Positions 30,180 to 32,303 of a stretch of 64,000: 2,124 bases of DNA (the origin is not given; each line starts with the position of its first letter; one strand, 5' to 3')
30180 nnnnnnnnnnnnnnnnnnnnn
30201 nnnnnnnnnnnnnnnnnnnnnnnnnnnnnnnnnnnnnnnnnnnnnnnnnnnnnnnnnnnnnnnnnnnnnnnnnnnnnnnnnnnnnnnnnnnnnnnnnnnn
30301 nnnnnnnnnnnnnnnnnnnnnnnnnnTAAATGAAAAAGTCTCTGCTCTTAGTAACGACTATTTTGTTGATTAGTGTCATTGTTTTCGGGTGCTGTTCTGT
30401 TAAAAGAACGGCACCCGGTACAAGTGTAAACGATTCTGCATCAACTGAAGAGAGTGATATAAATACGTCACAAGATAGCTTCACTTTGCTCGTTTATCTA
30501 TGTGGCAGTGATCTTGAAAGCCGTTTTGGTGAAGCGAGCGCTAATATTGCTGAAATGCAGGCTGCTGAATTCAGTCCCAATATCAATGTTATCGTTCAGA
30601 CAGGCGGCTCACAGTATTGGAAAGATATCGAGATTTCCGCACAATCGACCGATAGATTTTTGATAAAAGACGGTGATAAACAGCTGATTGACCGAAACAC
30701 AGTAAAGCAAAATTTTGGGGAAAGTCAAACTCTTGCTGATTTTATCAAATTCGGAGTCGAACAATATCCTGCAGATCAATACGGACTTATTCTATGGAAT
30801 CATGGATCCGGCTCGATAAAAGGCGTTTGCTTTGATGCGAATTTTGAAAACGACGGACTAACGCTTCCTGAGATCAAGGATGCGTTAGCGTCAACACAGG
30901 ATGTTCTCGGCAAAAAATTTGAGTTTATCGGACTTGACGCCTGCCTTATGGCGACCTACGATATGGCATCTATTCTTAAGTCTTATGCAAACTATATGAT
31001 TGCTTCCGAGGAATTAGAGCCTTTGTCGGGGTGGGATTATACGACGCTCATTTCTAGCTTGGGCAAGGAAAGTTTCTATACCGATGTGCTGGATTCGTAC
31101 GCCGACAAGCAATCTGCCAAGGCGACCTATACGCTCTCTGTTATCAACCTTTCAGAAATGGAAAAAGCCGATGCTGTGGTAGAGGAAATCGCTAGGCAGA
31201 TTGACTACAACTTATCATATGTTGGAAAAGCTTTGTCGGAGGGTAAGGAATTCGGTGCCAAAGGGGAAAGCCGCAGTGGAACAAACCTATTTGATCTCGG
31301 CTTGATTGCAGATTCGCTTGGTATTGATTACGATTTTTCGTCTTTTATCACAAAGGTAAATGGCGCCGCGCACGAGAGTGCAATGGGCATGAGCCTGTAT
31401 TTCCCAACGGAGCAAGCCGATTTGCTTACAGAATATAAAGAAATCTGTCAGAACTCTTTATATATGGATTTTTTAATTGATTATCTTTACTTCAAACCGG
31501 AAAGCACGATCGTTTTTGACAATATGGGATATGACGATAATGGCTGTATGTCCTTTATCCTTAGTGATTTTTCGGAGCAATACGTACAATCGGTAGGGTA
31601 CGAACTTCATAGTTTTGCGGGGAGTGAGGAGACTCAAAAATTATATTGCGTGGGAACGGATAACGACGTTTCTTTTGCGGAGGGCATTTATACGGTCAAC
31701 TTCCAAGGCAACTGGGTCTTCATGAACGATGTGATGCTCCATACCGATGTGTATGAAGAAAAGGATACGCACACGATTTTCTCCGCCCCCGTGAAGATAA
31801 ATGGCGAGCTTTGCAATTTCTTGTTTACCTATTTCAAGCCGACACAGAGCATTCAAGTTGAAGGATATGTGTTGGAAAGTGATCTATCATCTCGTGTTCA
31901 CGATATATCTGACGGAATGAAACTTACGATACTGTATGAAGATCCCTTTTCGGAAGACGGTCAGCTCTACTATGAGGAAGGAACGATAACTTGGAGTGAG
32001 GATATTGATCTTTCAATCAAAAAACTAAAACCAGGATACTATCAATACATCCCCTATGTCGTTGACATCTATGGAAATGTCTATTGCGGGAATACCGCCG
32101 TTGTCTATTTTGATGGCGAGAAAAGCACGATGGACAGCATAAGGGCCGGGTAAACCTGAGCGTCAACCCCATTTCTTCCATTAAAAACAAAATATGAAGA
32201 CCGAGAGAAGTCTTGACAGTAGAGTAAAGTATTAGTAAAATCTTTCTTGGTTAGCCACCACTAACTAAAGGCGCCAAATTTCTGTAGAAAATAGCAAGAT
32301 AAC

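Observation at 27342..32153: Unknown 994-aa lipoprotein translationally coupled to a C11 (clostripain-like) lipoprotein: candidate surface pro-protein plus maturation protease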

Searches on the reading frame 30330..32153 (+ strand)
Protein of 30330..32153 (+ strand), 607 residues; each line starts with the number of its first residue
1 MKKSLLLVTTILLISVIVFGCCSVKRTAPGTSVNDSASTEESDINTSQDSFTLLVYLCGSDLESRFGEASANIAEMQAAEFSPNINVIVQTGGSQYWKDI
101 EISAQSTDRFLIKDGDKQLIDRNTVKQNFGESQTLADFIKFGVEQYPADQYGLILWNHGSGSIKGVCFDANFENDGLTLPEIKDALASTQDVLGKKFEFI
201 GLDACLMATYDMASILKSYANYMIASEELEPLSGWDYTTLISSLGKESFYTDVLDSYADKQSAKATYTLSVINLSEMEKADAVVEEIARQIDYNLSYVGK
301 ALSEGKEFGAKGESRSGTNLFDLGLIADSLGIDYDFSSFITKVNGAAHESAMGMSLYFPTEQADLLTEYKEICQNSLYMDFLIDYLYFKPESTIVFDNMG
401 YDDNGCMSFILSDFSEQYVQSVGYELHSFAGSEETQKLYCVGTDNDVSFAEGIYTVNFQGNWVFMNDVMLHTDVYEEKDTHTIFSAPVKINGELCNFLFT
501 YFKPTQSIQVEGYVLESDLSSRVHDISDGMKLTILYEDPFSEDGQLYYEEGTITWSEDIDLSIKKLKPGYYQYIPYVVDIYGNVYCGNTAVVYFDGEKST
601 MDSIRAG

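Call 6: search_protein_families(library=pfam, proteins=[window:30330-32153:+], max_evalue=0.01)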
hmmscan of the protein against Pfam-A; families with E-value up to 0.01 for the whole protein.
window:30330-32153:+ (607 aa): 1 family
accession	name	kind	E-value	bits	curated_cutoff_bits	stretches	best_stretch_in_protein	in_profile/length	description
PF03415.19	Peptidase_C11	-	1.6e-41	143.5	25.8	1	55-293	1-240/359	Clostripain family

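Call 7: search_protein_families(library=ncbifam, proteins=[window:30330-32153:+], max_evalue=0.01)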
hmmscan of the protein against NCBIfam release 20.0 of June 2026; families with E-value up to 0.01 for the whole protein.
window:30330-32153:+ (607 aa): 1 family
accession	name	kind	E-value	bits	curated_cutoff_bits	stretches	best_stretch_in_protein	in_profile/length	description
TIGR02806.2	clostrip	equivalog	3.1e-08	32.9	550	1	106-214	70-186/472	clostripain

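Call 22: search_solved_structures(query=window:30330-32153:+, max_evalue=1, show_alignments=2)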
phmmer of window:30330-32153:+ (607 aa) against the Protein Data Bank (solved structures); distinct sequences matched with E-value up to 1: 14.
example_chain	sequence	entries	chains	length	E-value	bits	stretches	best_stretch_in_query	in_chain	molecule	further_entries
6mzo_A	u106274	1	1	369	5.6e-14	54.9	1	113-281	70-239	Inactive Zymogen C11 Protease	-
6n9j_A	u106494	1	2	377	2.3e-09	39.7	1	45-245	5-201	Clostripain-related protein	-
9cip_A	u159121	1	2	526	4.5e-07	32.1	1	36-213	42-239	Clostripain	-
4yec_A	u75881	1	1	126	1.3e-05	27.3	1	51-161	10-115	Clostripain family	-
3uws_A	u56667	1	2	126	1.3e-05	27.3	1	51-161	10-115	hypothetical protein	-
5dyn_A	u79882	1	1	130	0.00053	22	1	49-163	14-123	Putative peptidase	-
3uws_B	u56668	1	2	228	0.0013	20.7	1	173-281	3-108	hypothetical protein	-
4yec_B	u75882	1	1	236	0.0014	20.6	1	173-281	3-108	Clostripain family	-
5l20_B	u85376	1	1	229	0.0027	19.6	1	191-296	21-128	Clostripain-related protein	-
6nag_A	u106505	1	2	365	0.0062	18.5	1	191-295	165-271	Clostripain-related protein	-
5dyn_B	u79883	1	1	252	0.15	13.9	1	173-259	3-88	Putative peptidase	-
6tad_A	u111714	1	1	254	0.74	11.6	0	4-47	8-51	SLT domain-containing protein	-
6ta9_A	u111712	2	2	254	0.75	11.6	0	4-47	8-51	SLT domain-containing protein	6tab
6taf_A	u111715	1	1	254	0.75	11.6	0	4-47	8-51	SLT domain-containing protein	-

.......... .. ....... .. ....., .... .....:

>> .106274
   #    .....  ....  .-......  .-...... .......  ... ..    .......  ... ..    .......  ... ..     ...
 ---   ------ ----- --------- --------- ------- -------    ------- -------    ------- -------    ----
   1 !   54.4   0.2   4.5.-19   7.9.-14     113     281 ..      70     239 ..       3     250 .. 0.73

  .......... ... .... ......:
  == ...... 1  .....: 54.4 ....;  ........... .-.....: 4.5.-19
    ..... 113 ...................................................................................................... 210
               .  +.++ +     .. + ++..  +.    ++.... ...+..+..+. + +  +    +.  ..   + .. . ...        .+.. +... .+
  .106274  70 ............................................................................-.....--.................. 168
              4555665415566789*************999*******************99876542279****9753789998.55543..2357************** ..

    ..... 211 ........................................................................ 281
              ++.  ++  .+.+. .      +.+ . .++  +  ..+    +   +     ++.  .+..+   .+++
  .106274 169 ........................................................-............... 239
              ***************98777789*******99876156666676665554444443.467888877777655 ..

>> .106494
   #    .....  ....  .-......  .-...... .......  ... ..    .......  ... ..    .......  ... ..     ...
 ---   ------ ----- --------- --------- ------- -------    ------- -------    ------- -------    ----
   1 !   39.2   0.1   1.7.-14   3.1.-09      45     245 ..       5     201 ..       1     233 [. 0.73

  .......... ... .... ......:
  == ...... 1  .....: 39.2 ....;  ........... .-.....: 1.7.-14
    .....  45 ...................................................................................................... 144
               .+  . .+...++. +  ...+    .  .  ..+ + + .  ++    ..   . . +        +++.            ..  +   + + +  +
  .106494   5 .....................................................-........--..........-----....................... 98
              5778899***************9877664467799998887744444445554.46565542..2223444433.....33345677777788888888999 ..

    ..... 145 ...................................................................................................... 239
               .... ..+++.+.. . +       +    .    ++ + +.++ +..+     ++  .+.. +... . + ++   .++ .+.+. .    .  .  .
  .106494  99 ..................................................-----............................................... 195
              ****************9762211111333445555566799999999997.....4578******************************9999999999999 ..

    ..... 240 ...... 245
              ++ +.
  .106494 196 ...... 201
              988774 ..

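Call 69: find_homologous_proteins(query=window:30330-32153:+, max_evalue=1e-20)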
Query window:30330-32153:+ (607 aa): 323 proteins with E <= 1e-20 among 8000 candidates; the best 120 are listed.
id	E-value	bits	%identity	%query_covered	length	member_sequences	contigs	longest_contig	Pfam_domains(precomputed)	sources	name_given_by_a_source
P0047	0.0e+0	1364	100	100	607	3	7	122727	PF03415.20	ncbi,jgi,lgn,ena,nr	ncbi:MAG TPA: hypothetical protein GX728_01135 [Clostridiaceae bacterium]|nr:hypothetical protein [C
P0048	0.0e+0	1326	98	100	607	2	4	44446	PF03415.20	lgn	-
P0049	0.0e+0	1273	93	100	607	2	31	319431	PF03415.20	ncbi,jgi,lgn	ncbi:MAG: clostripain-related cysteine peptidase [Saccharofermentanales bacterium]|jgi:hypothetical 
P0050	3.3e-288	975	68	100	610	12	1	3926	PF03415.20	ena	-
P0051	5.2e-286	968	68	100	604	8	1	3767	PF03415.20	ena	-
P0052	2.0e-281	953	66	100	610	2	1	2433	PF03415.20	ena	-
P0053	1.8e-255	867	64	100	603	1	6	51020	PF03415.20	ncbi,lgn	-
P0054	4.0e-255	866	64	100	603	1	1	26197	PF03415.20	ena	-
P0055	8.6e-255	865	64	100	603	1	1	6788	PF03415.20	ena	-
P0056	2.5e-254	863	64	100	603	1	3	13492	PF03415.20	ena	-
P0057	3.3e-254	863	63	100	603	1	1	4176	PF03415.20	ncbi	-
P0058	4.9e-254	862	63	100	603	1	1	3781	PF03415.20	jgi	jgi:hypothetical protein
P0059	5.8e-254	862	63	100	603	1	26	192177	PF03415.20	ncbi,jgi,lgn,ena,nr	ncbi:MAG TPA: clostripain-related cysteine peptidase [Clostridia bacterium]|jgi:hypothetical protein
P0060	6.9e-247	839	63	95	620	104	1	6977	PF03415.20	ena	-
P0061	8.5e-245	832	60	97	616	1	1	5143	PF03415.20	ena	-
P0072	9.4e-213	726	54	100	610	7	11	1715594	PF03415.20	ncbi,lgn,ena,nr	ncbi:MAG: clostripain-related cysteine peptidase [Christensenellales bacterium]|nr:hypothetical prot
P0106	3.9e-108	381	40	91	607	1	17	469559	PF03415.20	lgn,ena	-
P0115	2.6e-107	378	40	91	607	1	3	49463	PF03415.20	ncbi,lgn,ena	-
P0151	2.8e-106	375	39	91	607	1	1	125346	PF03415.20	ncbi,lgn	-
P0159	1.6e-105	372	39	91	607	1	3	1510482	PF03415.20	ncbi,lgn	-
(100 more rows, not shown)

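Call 70: find_encoding_contigs(protein=P0072, flank=8000, max_places=2)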
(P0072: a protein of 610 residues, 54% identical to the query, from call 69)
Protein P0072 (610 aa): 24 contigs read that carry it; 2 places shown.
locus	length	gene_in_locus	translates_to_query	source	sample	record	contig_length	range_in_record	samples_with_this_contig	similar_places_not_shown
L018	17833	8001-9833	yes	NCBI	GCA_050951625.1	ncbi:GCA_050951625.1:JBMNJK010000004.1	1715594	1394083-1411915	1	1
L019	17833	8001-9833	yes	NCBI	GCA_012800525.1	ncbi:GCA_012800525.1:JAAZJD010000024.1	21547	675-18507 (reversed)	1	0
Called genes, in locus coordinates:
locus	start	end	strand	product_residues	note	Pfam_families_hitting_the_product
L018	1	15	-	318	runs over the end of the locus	-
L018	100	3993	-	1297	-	-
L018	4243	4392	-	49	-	-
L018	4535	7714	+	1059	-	-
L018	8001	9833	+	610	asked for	PF03415:Peptidase_C11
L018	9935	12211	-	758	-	PF13676:TIR_2, PF25521:WHD_TANC1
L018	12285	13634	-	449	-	PF24883:NPHP3_N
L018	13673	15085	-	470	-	PF13676:TIR_2, PF24883:NPHP3_N, PF05729:NACHT (weak), PF25520:AAA_lid_TANC1 (faint)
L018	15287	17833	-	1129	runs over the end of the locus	-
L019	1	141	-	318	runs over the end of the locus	-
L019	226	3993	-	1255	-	-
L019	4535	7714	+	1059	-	-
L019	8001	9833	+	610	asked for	PF03415:Peptidase_C11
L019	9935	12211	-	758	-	PF13676:TIR_2, PF25521:WHD_TANC1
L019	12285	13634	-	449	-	PF24883:NPHP3_N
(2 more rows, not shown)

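Call 71: find_encoding_contigs(protein=P0106, flank=8000, max_places=2)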
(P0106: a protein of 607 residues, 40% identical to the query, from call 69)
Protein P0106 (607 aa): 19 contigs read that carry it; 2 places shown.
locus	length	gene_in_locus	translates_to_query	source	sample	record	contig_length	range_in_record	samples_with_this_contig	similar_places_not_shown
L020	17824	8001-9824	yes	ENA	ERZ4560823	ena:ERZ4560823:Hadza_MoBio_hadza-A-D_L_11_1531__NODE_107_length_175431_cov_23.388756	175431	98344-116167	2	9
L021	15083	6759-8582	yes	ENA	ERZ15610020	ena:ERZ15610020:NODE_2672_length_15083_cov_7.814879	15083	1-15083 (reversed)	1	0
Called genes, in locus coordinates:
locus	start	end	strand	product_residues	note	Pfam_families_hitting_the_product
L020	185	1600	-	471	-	PF01637:ATPase_2, PF13191:AAA_16 (weak), PF13173:AAA_14, PF03008:DUF234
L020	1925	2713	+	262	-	PF01012:ETF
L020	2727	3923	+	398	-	PF01012:ETF, PF00766:ETF_alpha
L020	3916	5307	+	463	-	PF01565:FAD_binding_4, PF02913:FAD-oxidase_C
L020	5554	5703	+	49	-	-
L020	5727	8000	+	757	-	-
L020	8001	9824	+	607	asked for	PF03415:Peptidase_C11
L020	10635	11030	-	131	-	PF08937:ThsB_TIR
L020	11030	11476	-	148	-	PF24838:8xMP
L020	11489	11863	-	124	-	PF08937:ThsB_TIR (weak)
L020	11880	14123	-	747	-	PF04851:ResIII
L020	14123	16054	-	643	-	PF01555:N6_N4_Mtase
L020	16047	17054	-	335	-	PF17761:DUF1016_N, PF06250:YhcG_C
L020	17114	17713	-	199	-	PF13560:HTH_31 (weak), PF01381:HTH_3, PF12844:HTH_19 (weak)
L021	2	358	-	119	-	?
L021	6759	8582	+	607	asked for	PF03415:Peptidase_C11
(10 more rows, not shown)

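Call 80: search_protein_families(library=padloc, proteins=[window:30330-32153:+, L020:5727-7997:+, L018:4535-7711:+], max_evalue=0.1)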
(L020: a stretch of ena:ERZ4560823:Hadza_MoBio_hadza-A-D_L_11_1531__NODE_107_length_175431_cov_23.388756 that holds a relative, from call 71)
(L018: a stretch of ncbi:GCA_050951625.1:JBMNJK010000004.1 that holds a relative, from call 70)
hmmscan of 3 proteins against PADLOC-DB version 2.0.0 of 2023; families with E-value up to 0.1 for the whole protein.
window:30330-32153:+ (607 aa): 0 families

L020:5727-7997:+ (757 aa): 0 families

L018:4535-7711:+ (1059 aa): 0 families

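Call 81: search_protein_families(library=phrogs, proteins=[window:30330-32153:+, L020:5727-7997:+, L018:4535-7711:+], max_evalue=0.1)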
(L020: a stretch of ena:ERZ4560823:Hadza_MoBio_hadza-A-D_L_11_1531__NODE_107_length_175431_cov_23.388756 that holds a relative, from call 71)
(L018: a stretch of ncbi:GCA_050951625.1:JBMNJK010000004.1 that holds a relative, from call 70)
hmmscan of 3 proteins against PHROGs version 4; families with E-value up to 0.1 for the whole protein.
window:30330-32153:+ (607 aa): 1 family
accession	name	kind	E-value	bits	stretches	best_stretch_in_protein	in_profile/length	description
phrog_2316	-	unknown function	0.033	15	0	1-55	1-55/191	-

L020:5727-7997:+ (757 aa): 1 family
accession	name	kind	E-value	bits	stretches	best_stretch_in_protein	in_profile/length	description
phrog_17141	-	unknown function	0.053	14.5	0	581-656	6-79/127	-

L018:4535-7711:+ (1059 aa): 1 family
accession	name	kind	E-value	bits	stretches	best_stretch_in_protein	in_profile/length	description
phrog_17307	-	unknown function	0.064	14.6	0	15-65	9-56/149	-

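Call 84: find_related_loci(query=A2, collection=metagenome_contigs, flank=6000)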
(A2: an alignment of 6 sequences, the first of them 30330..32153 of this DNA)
Query A2 (607 aa) in metagenome_contigs; peptide patterns used: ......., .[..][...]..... (x = any residue, [..] = any of these).
386 stretches matched a pattern; 23 encode a relative of the query (tblastn E <= 1e-3); 22 distinct loci.
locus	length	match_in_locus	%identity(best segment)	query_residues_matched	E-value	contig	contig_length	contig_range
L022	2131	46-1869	81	1-607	0e+0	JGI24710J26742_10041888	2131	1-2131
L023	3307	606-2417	68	1-607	0e+0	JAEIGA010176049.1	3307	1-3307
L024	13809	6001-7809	63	1-607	0e+0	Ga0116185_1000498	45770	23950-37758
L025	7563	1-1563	64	87-607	0e+0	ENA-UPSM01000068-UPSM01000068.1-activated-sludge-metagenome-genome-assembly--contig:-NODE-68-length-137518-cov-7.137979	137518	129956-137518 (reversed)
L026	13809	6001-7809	63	1-607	0e+0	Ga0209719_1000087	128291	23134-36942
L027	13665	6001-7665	40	51-604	3e-112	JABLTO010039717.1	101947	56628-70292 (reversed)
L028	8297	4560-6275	39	35-605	8e-112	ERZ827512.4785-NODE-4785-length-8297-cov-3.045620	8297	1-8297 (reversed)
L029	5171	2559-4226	40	51-605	2e-111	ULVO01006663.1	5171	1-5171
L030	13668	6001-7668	40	51-605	3e-111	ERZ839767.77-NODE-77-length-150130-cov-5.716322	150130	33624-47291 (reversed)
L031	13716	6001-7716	39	35-605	3e-111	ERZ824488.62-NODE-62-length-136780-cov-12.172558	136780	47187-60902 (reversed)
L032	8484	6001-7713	39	35-604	2e-110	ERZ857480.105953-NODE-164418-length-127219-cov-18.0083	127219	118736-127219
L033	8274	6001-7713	39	35-604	3e-110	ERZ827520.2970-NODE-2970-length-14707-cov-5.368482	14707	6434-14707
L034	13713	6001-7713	39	35-604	8e-110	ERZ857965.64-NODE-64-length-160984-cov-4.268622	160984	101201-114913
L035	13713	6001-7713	39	35-604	1e-109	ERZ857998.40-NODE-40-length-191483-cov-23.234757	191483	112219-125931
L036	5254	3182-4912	39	35-604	7e-108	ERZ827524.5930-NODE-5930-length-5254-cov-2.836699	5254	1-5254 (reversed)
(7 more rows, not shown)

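Call 95: find_related_loci(query=A2, collection=viral_contigs, flank=8000)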
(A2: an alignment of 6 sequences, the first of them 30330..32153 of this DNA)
Query A2 (607 aa) in viral_contigs; peptide patterns used: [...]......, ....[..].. (x = any residue, [..] = any of these).
81 stretches matched a pattern, but none encodes a relative of the query by tblastn (E <= 1e-3).

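Call 99: search_protein_families(library=pfam, proteins=[window:30330-32153:+], max_evalue=0.1)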
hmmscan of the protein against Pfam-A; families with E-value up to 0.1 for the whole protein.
window:30330-32153:+ (607 aa): 3 families
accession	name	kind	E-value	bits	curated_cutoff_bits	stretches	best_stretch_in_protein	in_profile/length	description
PF03415.19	Peptidase_C11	-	1.6e-41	143.5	25.8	1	55-293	1-240/359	Clostripain family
PF05272.17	VapE-like_dom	-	0.079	12.9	25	0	235-281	62-108/217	Virulence-associated protein E-like domain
PF03712.20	Cu2_monoox_C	-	0.08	12.9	23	0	436-506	70-140/157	Copper type II ascorbate-dependent monooxygenase, C-terminal domain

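Call 100: list_cluster_members(proteins=[P0159, P0115, P0151, P0047, P0053])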
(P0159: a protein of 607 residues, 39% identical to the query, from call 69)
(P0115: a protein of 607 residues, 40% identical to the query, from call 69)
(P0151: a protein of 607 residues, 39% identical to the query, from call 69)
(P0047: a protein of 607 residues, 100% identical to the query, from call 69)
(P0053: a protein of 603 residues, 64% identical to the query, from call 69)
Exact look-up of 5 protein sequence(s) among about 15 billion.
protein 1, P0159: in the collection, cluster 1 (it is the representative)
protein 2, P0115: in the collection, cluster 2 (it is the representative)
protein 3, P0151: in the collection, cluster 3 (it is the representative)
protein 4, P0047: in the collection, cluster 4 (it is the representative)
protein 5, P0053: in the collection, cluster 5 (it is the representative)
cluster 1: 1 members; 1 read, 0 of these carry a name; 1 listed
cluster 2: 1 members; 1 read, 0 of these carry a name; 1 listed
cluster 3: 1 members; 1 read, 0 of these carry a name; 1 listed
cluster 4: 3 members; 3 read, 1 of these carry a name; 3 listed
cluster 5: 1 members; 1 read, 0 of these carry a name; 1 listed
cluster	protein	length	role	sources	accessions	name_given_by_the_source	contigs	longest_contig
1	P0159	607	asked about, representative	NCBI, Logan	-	-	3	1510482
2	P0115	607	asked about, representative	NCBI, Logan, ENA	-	-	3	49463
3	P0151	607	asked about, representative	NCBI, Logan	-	-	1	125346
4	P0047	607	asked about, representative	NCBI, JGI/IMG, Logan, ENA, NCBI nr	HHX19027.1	MAG TPA: hypothetical protein GX728_01135 [Clostridiaceae bacterium] | hypothetical protein [Clostridiaceae bacterium]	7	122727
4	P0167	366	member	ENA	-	-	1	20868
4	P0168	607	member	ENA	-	-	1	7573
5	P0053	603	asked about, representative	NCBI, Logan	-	-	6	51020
